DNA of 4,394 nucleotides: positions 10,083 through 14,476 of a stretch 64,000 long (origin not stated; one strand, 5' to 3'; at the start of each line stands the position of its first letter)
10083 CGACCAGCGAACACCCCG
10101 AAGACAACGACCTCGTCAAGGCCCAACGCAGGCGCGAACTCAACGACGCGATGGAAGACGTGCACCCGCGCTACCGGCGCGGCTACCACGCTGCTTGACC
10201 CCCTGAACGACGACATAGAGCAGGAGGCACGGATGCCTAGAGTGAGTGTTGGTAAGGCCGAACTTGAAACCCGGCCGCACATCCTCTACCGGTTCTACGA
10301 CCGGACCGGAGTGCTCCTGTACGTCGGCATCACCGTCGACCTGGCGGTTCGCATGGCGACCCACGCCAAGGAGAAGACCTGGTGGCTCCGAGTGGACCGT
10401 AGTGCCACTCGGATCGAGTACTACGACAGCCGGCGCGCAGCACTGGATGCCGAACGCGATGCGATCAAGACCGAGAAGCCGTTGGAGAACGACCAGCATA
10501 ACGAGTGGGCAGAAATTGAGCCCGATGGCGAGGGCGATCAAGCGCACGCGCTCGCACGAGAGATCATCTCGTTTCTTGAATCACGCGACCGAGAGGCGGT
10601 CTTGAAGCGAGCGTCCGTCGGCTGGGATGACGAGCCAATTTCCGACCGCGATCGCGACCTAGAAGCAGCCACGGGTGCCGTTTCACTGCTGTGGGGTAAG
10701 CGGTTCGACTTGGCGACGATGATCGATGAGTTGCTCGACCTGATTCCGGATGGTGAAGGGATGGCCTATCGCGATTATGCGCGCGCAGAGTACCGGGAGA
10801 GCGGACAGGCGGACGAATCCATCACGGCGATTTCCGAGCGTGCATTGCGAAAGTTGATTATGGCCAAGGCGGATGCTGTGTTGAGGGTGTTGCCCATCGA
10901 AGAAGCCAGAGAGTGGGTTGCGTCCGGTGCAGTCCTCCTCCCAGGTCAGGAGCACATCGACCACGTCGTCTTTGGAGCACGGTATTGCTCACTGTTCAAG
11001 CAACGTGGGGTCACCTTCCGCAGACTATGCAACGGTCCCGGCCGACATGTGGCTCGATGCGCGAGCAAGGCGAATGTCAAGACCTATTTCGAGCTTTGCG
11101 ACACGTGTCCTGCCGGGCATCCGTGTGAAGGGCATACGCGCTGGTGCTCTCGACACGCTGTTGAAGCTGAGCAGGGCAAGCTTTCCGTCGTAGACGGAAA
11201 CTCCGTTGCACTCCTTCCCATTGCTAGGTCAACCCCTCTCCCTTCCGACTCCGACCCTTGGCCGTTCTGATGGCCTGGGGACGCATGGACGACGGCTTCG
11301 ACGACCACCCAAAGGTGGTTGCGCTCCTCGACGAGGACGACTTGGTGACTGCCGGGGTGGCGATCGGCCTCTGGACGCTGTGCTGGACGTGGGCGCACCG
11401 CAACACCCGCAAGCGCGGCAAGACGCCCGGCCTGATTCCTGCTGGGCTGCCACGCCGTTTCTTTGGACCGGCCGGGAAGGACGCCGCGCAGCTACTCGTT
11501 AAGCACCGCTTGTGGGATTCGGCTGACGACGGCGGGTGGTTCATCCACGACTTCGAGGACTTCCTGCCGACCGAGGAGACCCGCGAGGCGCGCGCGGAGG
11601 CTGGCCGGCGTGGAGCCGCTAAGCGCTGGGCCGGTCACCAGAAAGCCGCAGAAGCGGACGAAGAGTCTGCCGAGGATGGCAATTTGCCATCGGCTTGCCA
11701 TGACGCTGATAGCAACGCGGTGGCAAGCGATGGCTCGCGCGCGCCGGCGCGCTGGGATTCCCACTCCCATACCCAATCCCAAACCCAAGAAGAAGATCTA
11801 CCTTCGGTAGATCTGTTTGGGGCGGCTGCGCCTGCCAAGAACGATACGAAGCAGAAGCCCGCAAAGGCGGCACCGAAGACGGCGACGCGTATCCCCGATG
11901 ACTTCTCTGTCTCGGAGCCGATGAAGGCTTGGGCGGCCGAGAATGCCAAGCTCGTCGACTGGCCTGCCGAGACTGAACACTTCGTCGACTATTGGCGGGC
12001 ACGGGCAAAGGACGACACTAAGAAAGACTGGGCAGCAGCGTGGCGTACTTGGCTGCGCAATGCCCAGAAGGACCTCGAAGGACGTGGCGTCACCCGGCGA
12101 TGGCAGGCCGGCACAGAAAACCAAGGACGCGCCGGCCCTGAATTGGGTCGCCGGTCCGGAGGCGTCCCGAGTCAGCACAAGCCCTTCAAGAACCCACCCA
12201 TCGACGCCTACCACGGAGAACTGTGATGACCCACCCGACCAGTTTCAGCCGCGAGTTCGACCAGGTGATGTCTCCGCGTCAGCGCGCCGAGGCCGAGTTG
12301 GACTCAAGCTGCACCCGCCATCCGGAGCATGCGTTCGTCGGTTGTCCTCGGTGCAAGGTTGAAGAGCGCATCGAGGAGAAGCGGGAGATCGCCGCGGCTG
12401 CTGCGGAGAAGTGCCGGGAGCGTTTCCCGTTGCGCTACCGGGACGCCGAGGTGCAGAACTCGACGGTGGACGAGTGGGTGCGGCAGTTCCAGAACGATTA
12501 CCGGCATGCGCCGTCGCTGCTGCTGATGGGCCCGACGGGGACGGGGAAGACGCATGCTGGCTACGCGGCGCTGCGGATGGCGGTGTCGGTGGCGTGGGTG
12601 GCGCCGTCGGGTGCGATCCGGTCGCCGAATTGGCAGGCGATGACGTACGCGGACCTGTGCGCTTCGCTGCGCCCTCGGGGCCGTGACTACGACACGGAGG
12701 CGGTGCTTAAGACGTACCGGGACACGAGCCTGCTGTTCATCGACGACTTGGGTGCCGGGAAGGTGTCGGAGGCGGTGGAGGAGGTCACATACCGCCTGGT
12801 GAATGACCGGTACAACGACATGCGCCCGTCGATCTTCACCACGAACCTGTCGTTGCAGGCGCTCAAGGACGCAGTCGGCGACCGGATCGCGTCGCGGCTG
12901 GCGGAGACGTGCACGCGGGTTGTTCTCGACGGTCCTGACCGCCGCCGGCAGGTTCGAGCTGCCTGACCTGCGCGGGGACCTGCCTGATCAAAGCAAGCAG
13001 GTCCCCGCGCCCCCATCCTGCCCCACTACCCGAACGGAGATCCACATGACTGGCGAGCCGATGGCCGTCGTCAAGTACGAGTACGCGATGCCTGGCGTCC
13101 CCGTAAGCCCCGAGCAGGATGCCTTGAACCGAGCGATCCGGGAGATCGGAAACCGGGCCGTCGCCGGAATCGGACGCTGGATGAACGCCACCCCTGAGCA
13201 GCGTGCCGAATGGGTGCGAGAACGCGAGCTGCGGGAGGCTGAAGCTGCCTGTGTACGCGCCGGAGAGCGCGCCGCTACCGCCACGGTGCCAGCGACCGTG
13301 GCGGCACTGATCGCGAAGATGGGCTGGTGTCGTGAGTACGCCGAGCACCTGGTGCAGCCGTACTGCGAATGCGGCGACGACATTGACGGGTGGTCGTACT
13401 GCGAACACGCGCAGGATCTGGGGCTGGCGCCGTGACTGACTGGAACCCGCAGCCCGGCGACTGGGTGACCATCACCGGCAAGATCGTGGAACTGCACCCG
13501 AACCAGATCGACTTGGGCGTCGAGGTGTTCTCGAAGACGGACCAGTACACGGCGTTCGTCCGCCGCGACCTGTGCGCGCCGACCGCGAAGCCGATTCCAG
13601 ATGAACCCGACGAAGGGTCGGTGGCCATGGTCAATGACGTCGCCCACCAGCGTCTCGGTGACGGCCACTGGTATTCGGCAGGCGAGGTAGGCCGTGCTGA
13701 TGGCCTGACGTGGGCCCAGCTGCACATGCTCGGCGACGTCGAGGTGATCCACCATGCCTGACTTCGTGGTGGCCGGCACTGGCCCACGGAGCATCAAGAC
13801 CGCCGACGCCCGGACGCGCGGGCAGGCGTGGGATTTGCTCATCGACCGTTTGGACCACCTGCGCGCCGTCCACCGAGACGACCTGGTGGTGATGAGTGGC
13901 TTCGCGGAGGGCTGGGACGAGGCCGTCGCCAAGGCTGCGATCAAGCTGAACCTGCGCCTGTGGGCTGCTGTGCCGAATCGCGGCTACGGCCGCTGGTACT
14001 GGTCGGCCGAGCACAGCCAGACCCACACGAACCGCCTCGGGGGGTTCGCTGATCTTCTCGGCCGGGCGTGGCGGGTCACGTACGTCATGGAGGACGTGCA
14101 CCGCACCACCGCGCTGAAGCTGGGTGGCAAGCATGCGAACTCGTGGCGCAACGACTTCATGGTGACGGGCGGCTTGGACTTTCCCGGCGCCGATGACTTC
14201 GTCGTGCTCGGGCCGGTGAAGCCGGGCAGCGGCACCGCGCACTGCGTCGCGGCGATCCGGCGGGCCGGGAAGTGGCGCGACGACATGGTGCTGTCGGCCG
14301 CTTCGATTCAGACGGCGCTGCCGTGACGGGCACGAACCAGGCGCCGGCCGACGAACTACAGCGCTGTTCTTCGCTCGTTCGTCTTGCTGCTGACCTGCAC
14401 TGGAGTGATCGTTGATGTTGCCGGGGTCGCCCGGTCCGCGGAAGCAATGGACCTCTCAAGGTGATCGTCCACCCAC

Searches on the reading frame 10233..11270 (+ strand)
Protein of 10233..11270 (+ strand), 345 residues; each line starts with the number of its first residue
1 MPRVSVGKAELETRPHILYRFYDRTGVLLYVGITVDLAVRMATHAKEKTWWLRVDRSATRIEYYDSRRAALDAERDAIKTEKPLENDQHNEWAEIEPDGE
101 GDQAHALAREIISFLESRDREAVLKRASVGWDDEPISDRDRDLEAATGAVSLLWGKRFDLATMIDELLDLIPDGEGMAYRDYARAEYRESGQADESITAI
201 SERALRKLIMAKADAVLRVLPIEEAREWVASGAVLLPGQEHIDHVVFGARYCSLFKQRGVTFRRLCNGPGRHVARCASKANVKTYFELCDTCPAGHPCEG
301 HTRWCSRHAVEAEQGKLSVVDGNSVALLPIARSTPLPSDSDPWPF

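Call 76: search_protein_families(library=pfam, proteins=[window:10233-11270:+], max_evalue=0.01)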
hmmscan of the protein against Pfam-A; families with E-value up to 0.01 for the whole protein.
window:10233-11270:+ (345 aa): 1 family
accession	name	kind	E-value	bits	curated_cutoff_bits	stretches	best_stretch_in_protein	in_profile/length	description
PF01541.30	GIY-YIG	-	1.5e-05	25.6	22.6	1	16-83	2-74/78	GIY-YIG catalytic domain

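Call 96: search_protein_families(library=ncbifam, proteins=[window:10233-11270:+], max_evalue=0.01)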
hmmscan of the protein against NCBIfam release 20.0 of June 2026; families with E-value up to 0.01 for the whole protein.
window:10233-11270:+ (345 aa): 0 families

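Call 101: search_dna_similar(query=window:10233-11270:+, collection=phages, mode=protein, max_rows=10, max_evalue=0.001)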
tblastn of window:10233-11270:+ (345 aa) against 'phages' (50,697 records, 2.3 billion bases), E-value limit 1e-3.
Records with a match: 208; places in all: 269; records where one place covers at least 80% of the query: 0.
Best place of each record, by identity: <60% 208.
By first word of the organism name: Mycobacterium 190; Gordonia 10; Arthrobacter 4; Nocardia 3; Mycolicibacterium 1.
By host as written in the record: Mycobacterium smegmatis mc2 155 139; Mycobacterium smegmatis mc#155 31; Gordonia terrae 3612 6; Mycobacterium smegmatis mc2155 4; Gordonia terrae CAG3 3; Mycobacterium tuberculosis mc2 7000 2; Mycobacterium smegmatis 2; Mycobacterium smegmatius mc2 155 2; and 14 more.
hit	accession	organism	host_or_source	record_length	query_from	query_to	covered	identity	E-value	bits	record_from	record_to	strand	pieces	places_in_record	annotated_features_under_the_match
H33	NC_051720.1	Mycobacterium phage Zerg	Mycobacterium smegmatis mc2 155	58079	3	174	50%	28.7%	1e-7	60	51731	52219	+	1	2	92: endonuclease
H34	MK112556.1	Mycobacterium phage Zerg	Mycobacterium smegmatis mc2 155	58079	3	174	50%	28.7%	1e-7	60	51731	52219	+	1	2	92: G-I-Y Y-I-G endonuclease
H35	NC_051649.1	Mycobacterium phage Doug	Mycobacterium smegmatis mc#155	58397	3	174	50%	28.7%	1e-7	60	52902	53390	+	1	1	90: endonuclease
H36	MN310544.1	Mycobacterium phage Doug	Mycobacterium smegmatis mc#155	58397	3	174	50%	28.7%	1e-7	60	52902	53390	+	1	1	90: G-I-Y Y-I-G endonuclease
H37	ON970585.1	Mycobacterium phage Sabbb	Mycobacterium smegmatis mc2 155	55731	3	174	50%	28.7%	6e-7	57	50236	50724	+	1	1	96: G-I-Y Y-I-G endonuclease | 95: hypothetical protein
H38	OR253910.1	Mycobacterium Phage Radiance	Mycobacterium smegmatis mc2 155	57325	3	174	50%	28.7%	6e-7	57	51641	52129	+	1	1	91: G-I-Y Y-I-G endonuclease | 90: hypothetical protein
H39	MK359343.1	Mycobacterium phage Pollywog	Mycobacterium smegmatis mc2 155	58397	3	174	50%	28.7%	6e-7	57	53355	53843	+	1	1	95: G-I-Y Y-I-G endonuclease | 94: hypothetical protein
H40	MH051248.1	Mycobacterium phage BigPhil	Mycobacterium smegmatis mc2 155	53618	3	174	50%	28.1%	5e-7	57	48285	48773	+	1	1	88: GIY-YIG endonuclease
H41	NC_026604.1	Mycobacterium phage Cerasum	Mycobacterium smegmatis mc2 155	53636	3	174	50%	28.1%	5e-7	57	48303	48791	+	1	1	endonuclease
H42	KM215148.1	Mycobacterium phage Cerasum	Mycobacterium smegmatis mc2 155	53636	3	174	50%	28.1%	5e-7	57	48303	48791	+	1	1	GIY-YIG endonuclease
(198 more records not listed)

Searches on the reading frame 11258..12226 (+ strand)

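Call 76: search_protein_families(library=pfam, proteins=[window:11258-12226:+], max_evalue=0.01)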
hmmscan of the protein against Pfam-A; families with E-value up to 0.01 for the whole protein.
window:11258-12226:+ (322 aa): 1 family
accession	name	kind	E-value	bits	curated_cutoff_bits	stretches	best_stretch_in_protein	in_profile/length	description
PF11356.14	T2SSC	-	0.0017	18.6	27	1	167-211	35-79/141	Type II secretion system protein C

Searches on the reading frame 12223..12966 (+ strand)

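Call 76: search_protein_families(library=pfam, proteins=[window:12223-12966:+], max_evalue=0.01)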
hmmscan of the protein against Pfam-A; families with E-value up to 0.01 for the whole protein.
window:12223-12966:+ (247 aa): 5 families
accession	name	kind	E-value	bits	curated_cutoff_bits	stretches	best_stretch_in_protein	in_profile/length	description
PF01695.23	IstB_IS21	-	1.1e-11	45.2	24.1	1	94-222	90-207/238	IstB-like ATP binding protein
PF00308.24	Bac_DnaA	-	0.0008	20.1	23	1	96-227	34-156/162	Bacterial DnaA ATPAse domain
PF13191.12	AAA_16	-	0.00091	20.2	32.6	1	94-213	21-104/167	AAA ATPase domain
PF05496.18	RuvB_N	-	0.0038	17.4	27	0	155-199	72-114/159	Holliday junction DNA helicase RuvB P-loop domain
PF13401.12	AAA_22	-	0.0048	17.7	27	0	95-149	4-54/130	AAA domain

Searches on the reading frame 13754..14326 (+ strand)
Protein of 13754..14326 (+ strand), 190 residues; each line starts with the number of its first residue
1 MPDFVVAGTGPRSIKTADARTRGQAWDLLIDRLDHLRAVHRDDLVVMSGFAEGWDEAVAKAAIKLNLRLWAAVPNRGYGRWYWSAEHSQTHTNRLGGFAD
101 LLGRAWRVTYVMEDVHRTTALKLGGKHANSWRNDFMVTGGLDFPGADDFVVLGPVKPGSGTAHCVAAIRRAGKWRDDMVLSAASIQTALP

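Call 76: search_protein_families(library=pfam, proteins=[window:13754-14326:+], max_evalue=0.01)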
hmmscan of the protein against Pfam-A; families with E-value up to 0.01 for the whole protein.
window:13754-14326:+ (190 aa): 1 family
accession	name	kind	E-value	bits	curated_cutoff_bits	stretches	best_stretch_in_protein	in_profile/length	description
PF10686.14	YAcAr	-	0.0088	16.3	28.2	0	25-74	13-61/66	YspA, cpYpsA-related SLOG family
